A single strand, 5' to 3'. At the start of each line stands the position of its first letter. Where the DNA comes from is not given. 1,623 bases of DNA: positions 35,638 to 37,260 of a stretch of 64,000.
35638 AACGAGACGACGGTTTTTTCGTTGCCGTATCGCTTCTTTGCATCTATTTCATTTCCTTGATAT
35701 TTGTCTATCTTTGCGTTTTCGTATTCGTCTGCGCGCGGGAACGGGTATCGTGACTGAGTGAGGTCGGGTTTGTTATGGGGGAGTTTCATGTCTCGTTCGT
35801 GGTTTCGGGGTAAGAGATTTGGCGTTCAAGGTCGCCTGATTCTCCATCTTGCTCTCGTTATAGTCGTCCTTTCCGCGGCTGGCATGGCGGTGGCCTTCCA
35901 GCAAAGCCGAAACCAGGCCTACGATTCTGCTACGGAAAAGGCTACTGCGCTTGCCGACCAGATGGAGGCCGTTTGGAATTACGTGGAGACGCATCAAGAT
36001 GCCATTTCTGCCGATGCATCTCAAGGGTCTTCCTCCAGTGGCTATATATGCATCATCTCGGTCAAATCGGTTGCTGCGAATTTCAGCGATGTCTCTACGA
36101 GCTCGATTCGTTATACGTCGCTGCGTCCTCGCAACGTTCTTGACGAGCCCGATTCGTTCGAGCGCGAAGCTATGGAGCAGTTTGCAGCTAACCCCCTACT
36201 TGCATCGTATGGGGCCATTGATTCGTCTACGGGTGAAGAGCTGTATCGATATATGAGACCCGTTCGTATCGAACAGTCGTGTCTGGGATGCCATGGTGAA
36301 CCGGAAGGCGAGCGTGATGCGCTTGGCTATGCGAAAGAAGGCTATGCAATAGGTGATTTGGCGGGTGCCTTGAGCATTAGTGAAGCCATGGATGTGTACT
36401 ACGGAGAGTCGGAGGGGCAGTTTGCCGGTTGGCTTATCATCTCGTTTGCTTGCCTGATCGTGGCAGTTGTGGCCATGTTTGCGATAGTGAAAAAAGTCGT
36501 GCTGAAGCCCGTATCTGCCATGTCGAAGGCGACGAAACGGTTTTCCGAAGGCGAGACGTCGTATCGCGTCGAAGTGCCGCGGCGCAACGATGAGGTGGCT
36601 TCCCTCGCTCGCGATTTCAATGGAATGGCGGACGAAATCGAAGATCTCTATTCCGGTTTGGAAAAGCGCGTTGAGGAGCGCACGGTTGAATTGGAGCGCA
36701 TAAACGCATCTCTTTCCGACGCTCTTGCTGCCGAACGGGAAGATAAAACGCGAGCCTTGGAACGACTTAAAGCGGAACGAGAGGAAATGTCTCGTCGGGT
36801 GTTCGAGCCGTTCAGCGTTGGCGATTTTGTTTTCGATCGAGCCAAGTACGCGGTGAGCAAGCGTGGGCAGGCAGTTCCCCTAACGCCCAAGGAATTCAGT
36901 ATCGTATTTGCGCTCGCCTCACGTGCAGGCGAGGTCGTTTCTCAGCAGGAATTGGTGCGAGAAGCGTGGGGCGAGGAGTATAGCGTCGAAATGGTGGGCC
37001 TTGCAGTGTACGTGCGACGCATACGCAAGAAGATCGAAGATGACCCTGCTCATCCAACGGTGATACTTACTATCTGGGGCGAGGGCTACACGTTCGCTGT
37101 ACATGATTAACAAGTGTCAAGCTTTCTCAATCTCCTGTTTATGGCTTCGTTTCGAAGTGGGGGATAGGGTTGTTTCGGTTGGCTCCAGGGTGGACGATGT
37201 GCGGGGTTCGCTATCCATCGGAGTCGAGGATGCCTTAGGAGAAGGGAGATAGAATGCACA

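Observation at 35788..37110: Kinase-less heme-c sensor fused directly to an OmpR DNA-binding domain: a candidate new one-component class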

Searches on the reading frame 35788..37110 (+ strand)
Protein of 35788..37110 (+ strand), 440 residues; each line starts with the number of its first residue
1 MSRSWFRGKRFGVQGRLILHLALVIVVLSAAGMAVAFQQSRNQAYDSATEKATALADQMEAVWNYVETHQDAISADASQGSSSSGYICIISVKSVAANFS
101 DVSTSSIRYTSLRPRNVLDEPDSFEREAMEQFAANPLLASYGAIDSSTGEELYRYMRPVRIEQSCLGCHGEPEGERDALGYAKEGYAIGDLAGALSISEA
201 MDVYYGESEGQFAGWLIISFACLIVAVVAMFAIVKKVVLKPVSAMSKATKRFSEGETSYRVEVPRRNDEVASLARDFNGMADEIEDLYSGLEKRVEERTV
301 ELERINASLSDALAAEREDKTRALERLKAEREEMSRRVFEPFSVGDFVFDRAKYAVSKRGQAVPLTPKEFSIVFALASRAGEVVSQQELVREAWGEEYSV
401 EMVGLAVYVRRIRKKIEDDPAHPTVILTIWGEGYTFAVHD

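Call 3: search_protein_families(library=pfam, proteins=[window:35788-37110:+], max_evalue=1)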
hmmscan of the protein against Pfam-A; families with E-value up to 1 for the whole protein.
window:35788-37110:+ (440 aa): 10 families
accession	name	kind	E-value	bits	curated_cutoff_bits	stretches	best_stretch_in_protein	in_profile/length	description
PF11845.13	Tll0287-like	-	2.8e-32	112.6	24.1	1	42-198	2-142/144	Tll0287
PF00486.34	Trans_reg_C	-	5.8e-23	81.2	26.2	1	360-436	1-77/77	Transcriptional regulatory protein, C terminal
PF00672.30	HAMP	-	4.7e-12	46.5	25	1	237-286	5-53/53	HAMP domain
PF14155.11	DUF4307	-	0.011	16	27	0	215-270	4-61/111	Domain of unknown function (DUF4307)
PF18169.6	SLATT_6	-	0.024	14.7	27.1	1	20-72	59-111/176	SMODS and SLOG-associating 2TM effector domain 6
PF10473.14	CENP-F_leu_zip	-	0.029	14.9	34.5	1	269-335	67-132/140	Leucine-rich repeats of kinetochore protein Cenp-F/LEK1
PF10824.14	T7SS_ESX_EspC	-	0.044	14.6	23.5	0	268-338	10-80/100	Excreted virulence factor EspC, type VII ESX diderm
PF18052.6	Rx_N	-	0.21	12.1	27.7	1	282-320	15-52/93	Rx N-terminal domain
PF12820.12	BRCT_assoc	-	0.26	11.6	27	0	246-301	54-109/164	Serine-rich domain associated with BRCT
PF04335.19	VirB8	-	0.37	11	23.2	0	213-240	18-45/213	VirB8 protein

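Call 4: search_protein_families(library=ncbifam, proteins=[window:35788-37110:+], max_evalue=0.1)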
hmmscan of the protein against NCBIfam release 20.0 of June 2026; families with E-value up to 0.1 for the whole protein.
window:35788-37110:+ (440 aa): 73 families (the best 25 are shown)
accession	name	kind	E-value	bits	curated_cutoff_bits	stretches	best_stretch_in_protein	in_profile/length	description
NF040689.1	MtrAB_MtrA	equivalog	9e-21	74.2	300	1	324-435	106-217/219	MtrAB system response regulator MtrA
NF040534.1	resp_reg_YycF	equivalog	1.1e-18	67.3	340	1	324-436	115-227/231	response regulator YycF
NF045944.1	ResRegRpaBCyano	equivalog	3.4e-18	65.9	330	1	324-436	112-227/229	response regulator transcription factor RpaB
NF033117.2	vanR_ACDEGLN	exception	3.8e-18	65.9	350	1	337-435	126-224/226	VanR-ABDEGLN family response regulator transcription factor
NF033120.0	vanR_FM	exception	2.5e-16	60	460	1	344-437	137-230/231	vancomycin resistance response regulator transcription factor, VanR-F/VanR-M family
NF008567.0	PRK11517.1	equivalog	3.5e-16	59.2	353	1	337-438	120-220/223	response regulator transcription factor HprR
NF007005.1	PRK09468.1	equivalog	3.7e-16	59.3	331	1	340-437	135-232/237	osmolarity response regulator transcription factor OmpR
NF038263.1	prot_phos_SiaA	equivalog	4.5e-15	55.2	700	1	217-312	312-407/658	biofilm regulation protein phosphatase SiaA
NF000404.1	vanR-D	exception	1.3e-13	51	500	1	359-436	153-230/232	vancomycin resistance response regulator transcription factor VanR-D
TIGR01387.1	cztR_silR_copR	subfamily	2.7e-13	50.1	279.2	1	335-436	118-218/218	heavy metal response regulator transcription factor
NF008184.0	PRK10935.1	equivalog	2.7e-13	49.4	553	1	217-310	155-248/565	nitrate/nitrite two-component system sensor histidine kinase NarQ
NF007820.0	PRK10529.1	equivalog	2.9e-13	49.8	325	1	343-436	130-223/225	two-component system response regulator KdpE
NF007977.0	PRK10701.1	equivalog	1.9e-12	47.2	330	1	327-439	124-236/241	two-component system response regulator RstA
NF053854.1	RespRegPhoBBctds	equivalog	2.8e-12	46.5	270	1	324-436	115-224/225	two-component system response regulator PhoB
TIGR02154.1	PhoB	equivalog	3.8e-12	46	296.2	1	327-436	116-225/226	phosphate regulon transcriptional regulator PhoB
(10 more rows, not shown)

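Call 5: find_homologous_proteins(query=window:35788-37110:+)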
Query window:35788-37110:+ (440 aa): 16 proteins with E <= 0.001 among 8000 candidates.
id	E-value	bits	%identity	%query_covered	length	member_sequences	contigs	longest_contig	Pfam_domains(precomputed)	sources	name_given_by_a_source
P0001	5.6e-273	923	96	100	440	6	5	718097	PF00672.31,PF11845.14,PF00486.35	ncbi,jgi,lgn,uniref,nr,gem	ncbi:DUF3365 domain-containing protein [Denitrobacterium detoxificans]|jgi:DNA-binding winged helix-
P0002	7.9e-167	574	58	99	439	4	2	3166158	PF00672.31,PF11845.14,PF00486.35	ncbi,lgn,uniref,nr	ncbi:Transcriptional regulatory protein YycF [Slackia heliotrinireducens]|uniref:c-type heme family 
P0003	2.7e-46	177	32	73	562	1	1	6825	PF00672.31,PF02518.32,PF11845.14,PF00512.32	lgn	-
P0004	4.4e-46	176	32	71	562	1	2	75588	PF00672.31,PF02518.32,PF11845.14,PF00512.32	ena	-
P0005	4.1e-44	169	32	71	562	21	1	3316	PF00672.31,PF02518.32,PF11845.14,PF00512.32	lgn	-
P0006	1.3e-21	95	53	21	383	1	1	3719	PF13847.13,PF13489.13,PF05175.21,PF13649.13,PF00486.35,PF01209.25,PF08241.19,PF08242.19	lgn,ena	-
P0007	1.1e-13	69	45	21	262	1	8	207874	PF00486.35,PF00072.31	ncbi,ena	-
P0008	1.6e-12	65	45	21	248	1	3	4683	PF00486.35,PF00072.31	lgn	-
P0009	1.4e-11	62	38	21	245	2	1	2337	PF00486.35,PF00072.31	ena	-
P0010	4.7e-6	44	36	24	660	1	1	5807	PF00672.31,PF17201.11,PF02743.25,PF02518.32,PF00512.32,PF00072.31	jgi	jgi:signal transduction histidine kinase/CheY-like chemotaxis protein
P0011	7.8e-6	43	20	60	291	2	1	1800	PF00672.31,PF11845.14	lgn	-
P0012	3.4e-5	41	31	34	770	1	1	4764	PF00672.31,PF17201.11,PF02743.25,PF02518.32,PF00512.32,PF00072.31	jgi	jgi:signal transduction histidine kinase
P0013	3.6e-5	41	31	25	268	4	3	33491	PF00486.35,PF00072.31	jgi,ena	-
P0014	1.4e-4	39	34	21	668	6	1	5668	PF13431.13,PF13414.13,PF13371.13,PF00515.35,PF13432.13,PF00486.35,PF13428.13,PF13181.13,PF07719.24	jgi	-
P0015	3.8e-4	38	34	21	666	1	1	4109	PF13431.13,PF13414.13,PF13371.13,PF00515.35,PF13432.13,PF00486.35,PF13428.13,PF13181.13,PF07719.24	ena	-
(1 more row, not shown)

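Call 7: find_encoding_contigs(protein=P0002, flank=8000, max_places=4)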
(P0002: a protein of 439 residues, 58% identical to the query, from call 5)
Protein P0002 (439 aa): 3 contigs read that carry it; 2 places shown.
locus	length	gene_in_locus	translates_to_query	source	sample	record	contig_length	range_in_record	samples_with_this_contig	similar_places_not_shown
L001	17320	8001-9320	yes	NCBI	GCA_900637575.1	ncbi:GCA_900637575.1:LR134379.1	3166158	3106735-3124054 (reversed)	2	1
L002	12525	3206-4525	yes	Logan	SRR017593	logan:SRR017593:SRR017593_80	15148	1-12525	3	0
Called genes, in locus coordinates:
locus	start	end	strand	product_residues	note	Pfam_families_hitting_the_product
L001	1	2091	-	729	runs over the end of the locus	PF22020:RlmL_1st, PF02926:THUMP, PF01170:UPF0020, PF13649:Methyltransf_25 (faint), PF13847:Methyltransf_31 (faint), PF10672:Methyltrans_SAM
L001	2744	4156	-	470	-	PF00291:PALP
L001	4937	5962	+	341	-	PF00586:AIRS, PF02769:AIRS_C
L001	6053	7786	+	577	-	PF00342:PGI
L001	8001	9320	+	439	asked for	PF11845:Tll0287-like, PF00672:HAMP, PF00486:Trans_reg_C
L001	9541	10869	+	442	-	PF02335:Cytochrom_C552, PF14522:Cytochrome_C7 (faint), PF22113:Mtrc-MtrF_II-IV_dom (faint)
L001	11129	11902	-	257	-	PF05887:Trypan_PARP (weak)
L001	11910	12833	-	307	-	PF04203:Sortase (weak)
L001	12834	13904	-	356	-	PF24547:DUF7601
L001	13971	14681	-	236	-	PF10502:Peptidase_S26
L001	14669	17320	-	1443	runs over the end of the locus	PF09479:Flg_new, PF24547:DUF7601 (weak)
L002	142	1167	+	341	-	PF00586:AIRS, PF02769:AIRS_C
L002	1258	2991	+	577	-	PF00342:PGI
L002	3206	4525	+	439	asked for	PF11845:Tll0287-like, PF00672:HAMP, PF00486:Trans_reg_C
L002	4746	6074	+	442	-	PF02335:Cytochrom_C552, PF14522:Cytochrome_C7 (faint), PF22113:Mtrc-MtrF_II-IV_dom (faint)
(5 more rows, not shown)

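Call 22: search_protein_representatives(protein=window:35788-37110:+)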
Query: 440 residues. Proteins with E-value up to 0.001 (for the whole library): 43296; up to 1e-10: 2393; up to 1e-30: 89. The best 150 are listed.
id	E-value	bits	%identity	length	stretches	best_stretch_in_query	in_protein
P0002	2.5e-167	573.5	58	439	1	6-438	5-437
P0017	2.1e-72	261.0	57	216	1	227-438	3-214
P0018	7.2e-69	249.3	41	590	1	9-339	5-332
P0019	2.4e-66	241.0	41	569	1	17-339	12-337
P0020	9.1e-62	225.9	100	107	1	334-440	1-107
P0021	3.4e-54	201.0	53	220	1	8-206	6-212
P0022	9.2e-53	196.3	35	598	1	4-331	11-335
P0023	1.3e-52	195.8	36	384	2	12-244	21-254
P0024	7.9e-51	189.9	37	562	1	20-330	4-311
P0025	3.5e-50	187.8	37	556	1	9-311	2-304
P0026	8.9e-48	179.9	36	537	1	23-329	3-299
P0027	1.9e-45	172.2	34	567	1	22-331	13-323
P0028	7.1e-45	170.3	32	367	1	21-311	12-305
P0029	1.2e-44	169.6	30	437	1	21-311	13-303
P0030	2.0e-44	168.8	35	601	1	20-322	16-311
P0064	6.9e-39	150.6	32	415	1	14-336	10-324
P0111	1.2e-29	120.1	24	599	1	13-384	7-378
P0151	7.6e-25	104.4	36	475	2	344-437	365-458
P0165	1.2e-22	97.2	33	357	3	350-437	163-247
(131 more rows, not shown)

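Call 23: search_protein_families(library=pfam, proteins=[P0017, P0021, P0151, P0165, P0111, P0023, P0029, P0064, P0018, P0019], max_evalue=0.001)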
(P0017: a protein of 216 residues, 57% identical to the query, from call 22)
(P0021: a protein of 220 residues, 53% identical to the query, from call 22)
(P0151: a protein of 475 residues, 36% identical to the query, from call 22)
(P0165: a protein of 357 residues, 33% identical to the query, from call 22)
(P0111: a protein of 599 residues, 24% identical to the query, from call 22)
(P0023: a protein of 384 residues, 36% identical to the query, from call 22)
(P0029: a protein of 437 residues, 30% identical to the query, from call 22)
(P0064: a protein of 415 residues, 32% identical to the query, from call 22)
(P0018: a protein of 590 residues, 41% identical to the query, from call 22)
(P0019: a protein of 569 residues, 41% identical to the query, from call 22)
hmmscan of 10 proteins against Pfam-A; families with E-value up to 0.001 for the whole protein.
P0017 (216 aa): 4 families
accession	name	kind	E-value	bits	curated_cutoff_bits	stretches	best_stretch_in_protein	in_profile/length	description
PF00486.34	Trans_reg_C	-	5.5e-25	87.7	26.2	1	136-212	1-77/77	Transcriptional regulatory protein, C terminal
PF00672.30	HAMP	-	2.1e-13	50.8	25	1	10-62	2-53/53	HAMP domain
PF06156.18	YabA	-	0.00062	20.8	30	0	44-120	8-83/103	Initiation control protein YabA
PF16515.11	HIP1_clath_bdg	-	0.00064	20.5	28.8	0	41-109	31-98/99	Clathrin-binding domain of Huntingtin-interacting protein 1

P0021 (220 aa): 1 family
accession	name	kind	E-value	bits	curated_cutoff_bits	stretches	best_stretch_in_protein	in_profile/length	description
PF11845.13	Tll0287-like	-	4.3e-31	108.7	24.1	1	42-206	2-144/144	Tll0287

P0151 (475 aa): 1 family
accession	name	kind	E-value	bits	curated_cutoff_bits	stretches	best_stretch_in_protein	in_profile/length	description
PF00486.34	Trans_reg_C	-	1.3e-38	131.3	26.2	2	381-457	1-77/77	Transcriptional regulatory protein, C terminal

P0165 (357 aa): 1 family
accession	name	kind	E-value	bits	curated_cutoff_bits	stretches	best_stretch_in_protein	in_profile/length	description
PF00486.34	Trans_reg_C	-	6.4e-43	145.1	26.2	3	68-140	4-77/77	Transcriptional regulatory protein, C terminal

P0111 (599 aa): 3 families
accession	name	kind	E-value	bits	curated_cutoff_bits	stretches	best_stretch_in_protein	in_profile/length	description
PF00015.26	MCPsignal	-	1.6e-52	178.2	34.6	1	341-524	2-171/172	Methyl-accepting chemotaxis protein (MCP) signalling domain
PF11845.13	Tll0287-like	-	4.1e-30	105.5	24.1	1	35-191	1-143/144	Tll0287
PF00672.30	HAMP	-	5.7e-06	27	25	1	226-278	2-53/53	HAMP domain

P0023 (384 aa): 2 families
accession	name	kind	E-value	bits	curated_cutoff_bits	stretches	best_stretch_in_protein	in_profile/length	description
PF11845.13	Tll0287-like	-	1.5e-28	100.5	24.1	1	57-210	5-144/144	Tll0287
PF00486.34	Trans_reg_C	-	6e-23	81.2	26.2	1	303-379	1-77/77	Transcriptional regulatory protein, C terminal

P0029 (437 aa): 3 families
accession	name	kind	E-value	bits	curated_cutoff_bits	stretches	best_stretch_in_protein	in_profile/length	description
PF11845.13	Tll0287-like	-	5.7e-27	95.4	24.1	1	34-192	2-144/144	Tll0287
PF00512.31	HisKA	-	8.8e-16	58.2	26.9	1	322-389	2-66/66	His Kinase A (phospho-acceptor) domain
PF00672.30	HAMP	-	2.8e-12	47.2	25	1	226-277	2-52/53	HAMP domain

P0064 (415 aa): 3 families
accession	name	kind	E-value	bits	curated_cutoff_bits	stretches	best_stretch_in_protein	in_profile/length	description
PF11845.13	Tll0287-like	-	4.7e-25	89.2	24.1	1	38-196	2-144/144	Tll0287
PF00672.30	HAMP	-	2.1e-09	38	25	1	230-281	2-52/53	HAMP domain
PF00512.31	HisKA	-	5.8e-05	23.5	26.9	1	326-343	2-19/66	His Kinase A (phospho-acceptor) domain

P0018 (590 aa): 5 families
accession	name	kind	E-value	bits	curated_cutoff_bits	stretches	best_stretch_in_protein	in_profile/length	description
PF02518.31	HATPase_c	-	4.5e-31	108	26.4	1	467-582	2-110/111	Histidine kinase-, DNA gyrase B-, and HSP90-like ATPase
PF11845.13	Tll0287-like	-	2.9e-29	102.8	24.1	1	40-198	4-144/144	Tll0287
PF00512.31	HisKA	-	3.8e-11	43.3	26.9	1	328-419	2-65/66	His Kinase A (phospho-acceptor) domain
PF00672.30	HAMP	-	2.7e-10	40.9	25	1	231-282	1-51/53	HAMP domain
PF16515.11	HIP1_clath_bdg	-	4.3e-05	24.3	28.8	1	269-335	23-89/99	Clathrin-binding domain of Huntingtin-interacting protein 1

P0019 (569 aa): 5 families
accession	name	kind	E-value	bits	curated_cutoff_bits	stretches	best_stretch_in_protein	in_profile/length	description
PF11845.13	Tll0287-like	-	1.2e-25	91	24.1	1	40-196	5-144/144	Tll0287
PF02518.31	HATPase_c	-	6e-20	72.2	26.4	1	450-558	2-107/111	Histidine kinase-, DNA gyrase B-, and HSP90-like ATPase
PF00512.31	HisKA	-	9e-18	64.5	26.9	1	333-403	2-66/66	His Kinase A (phospho-acceptor) domain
PF00672.30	HAMP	-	8.8e-15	55.2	25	1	234-281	6-52/53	HAMP domain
PF12072.13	RNase_Y_N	-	8.3e-05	22.5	32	1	260-334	56-130/201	RNase Y N-terminal region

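Call 31: find_encoding_contigs(protein=P0001, flank=6000, max_places=4)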
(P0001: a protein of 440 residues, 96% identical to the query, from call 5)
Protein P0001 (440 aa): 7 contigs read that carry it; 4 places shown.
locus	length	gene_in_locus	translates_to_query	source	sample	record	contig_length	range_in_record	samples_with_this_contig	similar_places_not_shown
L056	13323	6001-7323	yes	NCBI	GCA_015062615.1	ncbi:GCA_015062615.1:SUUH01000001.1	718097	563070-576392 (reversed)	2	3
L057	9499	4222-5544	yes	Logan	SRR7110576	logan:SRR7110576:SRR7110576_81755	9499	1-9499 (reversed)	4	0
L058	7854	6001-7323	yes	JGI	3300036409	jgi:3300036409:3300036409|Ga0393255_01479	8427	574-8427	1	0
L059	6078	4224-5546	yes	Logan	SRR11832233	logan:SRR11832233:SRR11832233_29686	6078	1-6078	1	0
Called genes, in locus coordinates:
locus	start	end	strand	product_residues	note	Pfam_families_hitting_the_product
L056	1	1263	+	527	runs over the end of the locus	PF00089:Trypsin, PF13365:Trypsin_2, PF00595:PDZ, PF13180:PDZ_2, PF17820:PDZ_6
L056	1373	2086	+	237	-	PF00696:AA_kinase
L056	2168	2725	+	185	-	PF01765:RRF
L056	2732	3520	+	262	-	PF01255:Prenyltransf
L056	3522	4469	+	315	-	PF01148:CTP_transf_1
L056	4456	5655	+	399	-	PF02670:DXP_reductoisom, PF08436:DXP_redisom_C, PF13288:DXPR_C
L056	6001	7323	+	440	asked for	PF11845:Tll0287-like, PF00672:HAMP, PF00486:Trans_reg_C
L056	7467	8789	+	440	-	PF02335:Cytochrom_C552, PF14522:Cytochrome_C7 (faint), PF22113:Mtrc-MtrF_II-IV_dom (faint)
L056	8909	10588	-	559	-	PF02652:Lactate_perm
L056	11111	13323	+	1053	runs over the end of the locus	-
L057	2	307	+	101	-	?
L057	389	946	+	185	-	PF01765:RRF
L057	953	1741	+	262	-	PF01255:Prenyltransf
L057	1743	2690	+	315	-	PF01148:CTP_transf_1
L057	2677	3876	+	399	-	PF02670:DXP_reductoisom, PF08436:DXP_redisom_C, PF13288:DXPR_C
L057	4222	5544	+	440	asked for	PF11845:Tll0287-like, PF00672:HAMP, PF00486:Trans_reg_C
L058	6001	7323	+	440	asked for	PF11845:Tll0287-like, PF00672:HAMP, PF00486:Trans_reg_C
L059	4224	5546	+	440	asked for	PF11845:Tll0287-like, PF00672:HAMP, PF00486:Trans_reg_C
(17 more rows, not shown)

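Call 34: search_solved_structures(query=window:35788-37110:+, max_evalue=0.001, show_alignments=2)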
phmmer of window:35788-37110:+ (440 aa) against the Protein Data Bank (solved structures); distinct sequences matched with E-value up to 0.001: 57.
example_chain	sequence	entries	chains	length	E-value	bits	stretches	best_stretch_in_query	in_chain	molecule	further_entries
2hwv_A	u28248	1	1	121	1.2e-18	70.8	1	342-435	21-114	DNA-binding response regulator VicR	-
2zxj_A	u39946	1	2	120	3.7e-17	65.8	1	338-439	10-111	Transcriptional regulatory protein walR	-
2d1v_A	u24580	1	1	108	1.9e-16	63.5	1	343-435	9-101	Transcriptional regulatory protein yycF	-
6cqg_A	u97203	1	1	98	7.1e-16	61.6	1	341-435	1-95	DNA-binding response regulator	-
1p2f_A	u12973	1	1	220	9.8e-16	61.1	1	340-437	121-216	Response Regulator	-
2gwr_A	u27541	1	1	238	1.1e-15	60.9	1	326-435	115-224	DNA-binding response regulator mtrA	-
2jpb_A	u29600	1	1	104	1e-14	57.8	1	345-437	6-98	Transcriptional regulatory protein ompR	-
1opc_A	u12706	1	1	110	1e-14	57.8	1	345-437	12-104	OMPR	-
5za3_A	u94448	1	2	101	1e-14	57.8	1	344-438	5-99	DNA-binding response regulator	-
1odd_A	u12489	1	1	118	1.2e-14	57.6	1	345-437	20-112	TRANSCRIPTIONAL REGULATORY PROTEIN OMPR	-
6lxl_A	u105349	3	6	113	1.3e-14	57.5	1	345-437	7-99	Transcriptional regulatory protein OmpR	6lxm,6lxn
4qwq_B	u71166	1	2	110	2.4e-14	56.6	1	343-436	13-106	Response regulator SaeR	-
4u88_A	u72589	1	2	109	3.9e-14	55.9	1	352-436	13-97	Transcriptional regulator SaeR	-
4ixa_A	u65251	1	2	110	5.1e-14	55.5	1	360-436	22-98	Response regulator SaeR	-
2oqr_A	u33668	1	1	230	9.7e-13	51.3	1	328-435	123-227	Sensory transduction protein regX3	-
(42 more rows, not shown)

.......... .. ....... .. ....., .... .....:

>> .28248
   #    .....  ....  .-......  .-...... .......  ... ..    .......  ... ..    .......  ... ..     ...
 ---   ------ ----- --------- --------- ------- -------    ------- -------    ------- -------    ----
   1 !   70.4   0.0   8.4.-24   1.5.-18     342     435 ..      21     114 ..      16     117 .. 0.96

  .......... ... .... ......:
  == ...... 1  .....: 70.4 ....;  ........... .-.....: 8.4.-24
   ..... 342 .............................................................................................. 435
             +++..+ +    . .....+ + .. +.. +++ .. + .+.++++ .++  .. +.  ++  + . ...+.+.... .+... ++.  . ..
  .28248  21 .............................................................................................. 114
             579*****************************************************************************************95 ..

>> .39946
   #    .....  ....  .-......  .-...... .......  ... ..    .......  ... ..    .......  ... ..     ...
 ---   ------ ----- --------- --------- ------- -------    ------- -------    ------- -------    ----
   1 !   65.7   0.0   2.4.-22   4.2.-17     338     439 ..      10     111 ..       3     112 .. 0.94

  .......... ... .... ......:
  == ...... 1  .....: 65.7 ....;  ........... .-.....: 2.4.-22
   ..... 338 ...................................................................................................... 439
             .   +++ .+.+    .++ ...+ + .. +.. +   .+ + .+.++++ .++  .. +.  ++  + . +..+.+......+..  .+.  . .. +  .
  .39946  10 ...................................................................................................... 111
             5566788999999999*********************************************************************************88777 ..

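Call 53: find_encoding_contigs(protein=P0018, flank=6000, max_places=3)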
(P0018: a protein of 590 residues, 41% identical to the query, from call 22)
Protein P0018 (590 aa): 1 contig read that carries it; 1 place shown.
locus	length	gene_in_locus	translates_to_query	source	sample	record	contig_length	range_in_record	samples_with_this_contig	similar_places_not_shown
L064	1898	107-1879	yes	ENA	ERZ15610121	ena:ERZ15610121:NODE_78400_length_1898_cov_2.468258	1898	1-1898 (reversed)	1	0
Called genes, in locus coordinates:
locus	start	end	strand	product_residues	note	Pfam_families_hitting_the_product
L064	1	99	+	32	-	?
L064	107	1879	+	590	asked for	PF11845:Tll0287-like, PF00672:HAMP, PF00512:HisKA, PF02518:HATPase_c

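Call 54: find_encoding_contigs(protein=P0023, flank=6000, max_places=3)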
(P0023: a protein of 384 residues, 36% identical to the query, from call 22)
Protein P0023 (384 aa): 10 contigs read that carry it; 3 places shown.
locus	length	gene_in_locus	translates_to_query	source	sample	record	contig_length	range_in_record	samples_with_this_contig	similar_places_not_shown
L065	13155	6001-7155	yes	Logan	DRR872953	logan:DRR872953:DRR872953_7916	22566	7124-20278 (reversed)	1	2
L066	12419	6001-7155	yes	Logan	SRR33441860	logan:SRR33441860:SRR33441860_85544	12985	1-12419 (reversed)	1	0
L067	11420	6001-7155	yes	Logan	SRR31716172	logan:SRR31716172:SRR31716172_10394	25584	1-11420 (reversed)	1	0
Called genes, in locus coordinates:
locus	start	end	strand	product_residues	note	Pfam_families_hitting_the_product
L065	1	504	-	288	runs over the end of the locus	PF00890:FAD_binding_2, PF01266:DAO, PF03486:HI0933_like (weak), PF12831:FAD_oxidored, PF13450:NAD_binding_8 (weak)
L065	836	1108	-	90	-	-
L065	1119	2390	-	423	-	PF00817:IMS, PF21999:IMS_HHH_1, PF11799:IMS_C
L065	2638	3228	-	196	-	PF00440:TetR_N (weak)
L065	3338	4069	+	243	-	PF13787:HXXEE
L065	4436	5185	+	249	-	-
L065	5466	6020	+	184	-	-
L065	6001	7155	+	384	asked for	PF11845:Tll0287-like, PF00486:Trans_reg_C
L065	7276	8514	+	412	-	PF09699:Paired_CXXCH_1 (faint), PF22113:Mtrc-MtrF_II-IV_dom (faint), PF02335:Cytochrom_C552, PF14522:Cytochrome_C7 (weak)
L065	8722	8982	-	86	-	PF01638:HxlR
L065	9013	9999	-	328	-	PF00144:Beta-lactamase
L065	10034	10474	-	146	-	-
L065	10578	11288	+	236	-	PF00005:ABC_tran, PF13304:AAA_21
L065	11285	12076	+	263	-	-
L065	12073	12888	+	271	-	PF12730:ABC2_membrane_4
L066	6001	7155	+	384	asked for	PF11845:Tll0287-like, PF00486:Trans_reg_C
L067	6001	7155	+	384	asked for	PF11845:Tll0287-like, PF00486:Trans_reg_C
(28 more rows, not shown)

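Call 55: find_encoding_contigs(protein=P0017, flank=6000, max_places=3)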
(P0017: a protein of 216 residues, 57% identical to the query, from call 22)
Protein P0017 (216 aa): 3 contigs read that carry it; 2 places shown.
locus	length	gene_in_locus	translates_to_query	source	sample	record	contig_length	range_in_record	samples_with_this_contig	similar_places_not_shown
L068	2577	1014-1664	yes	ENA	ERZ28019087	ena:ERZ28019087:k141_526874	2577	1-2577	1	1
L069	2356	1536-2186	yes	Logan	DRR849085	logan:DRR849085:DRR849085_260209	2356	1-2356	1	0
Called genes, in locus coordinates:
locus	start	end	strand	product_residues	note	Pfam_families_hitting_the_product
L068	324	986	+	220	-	PF11845:Tll0287-like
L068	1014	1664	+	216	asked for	PF00672:HAMP, PF00486:Trans_reg_C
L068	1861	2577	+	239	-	?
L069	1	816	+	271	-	?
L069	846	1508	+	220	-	PF11845:Tll0287-like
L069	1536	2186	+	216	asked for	PF00672:HAMP, PF00486:Trans_reg_C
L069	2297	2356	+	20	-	?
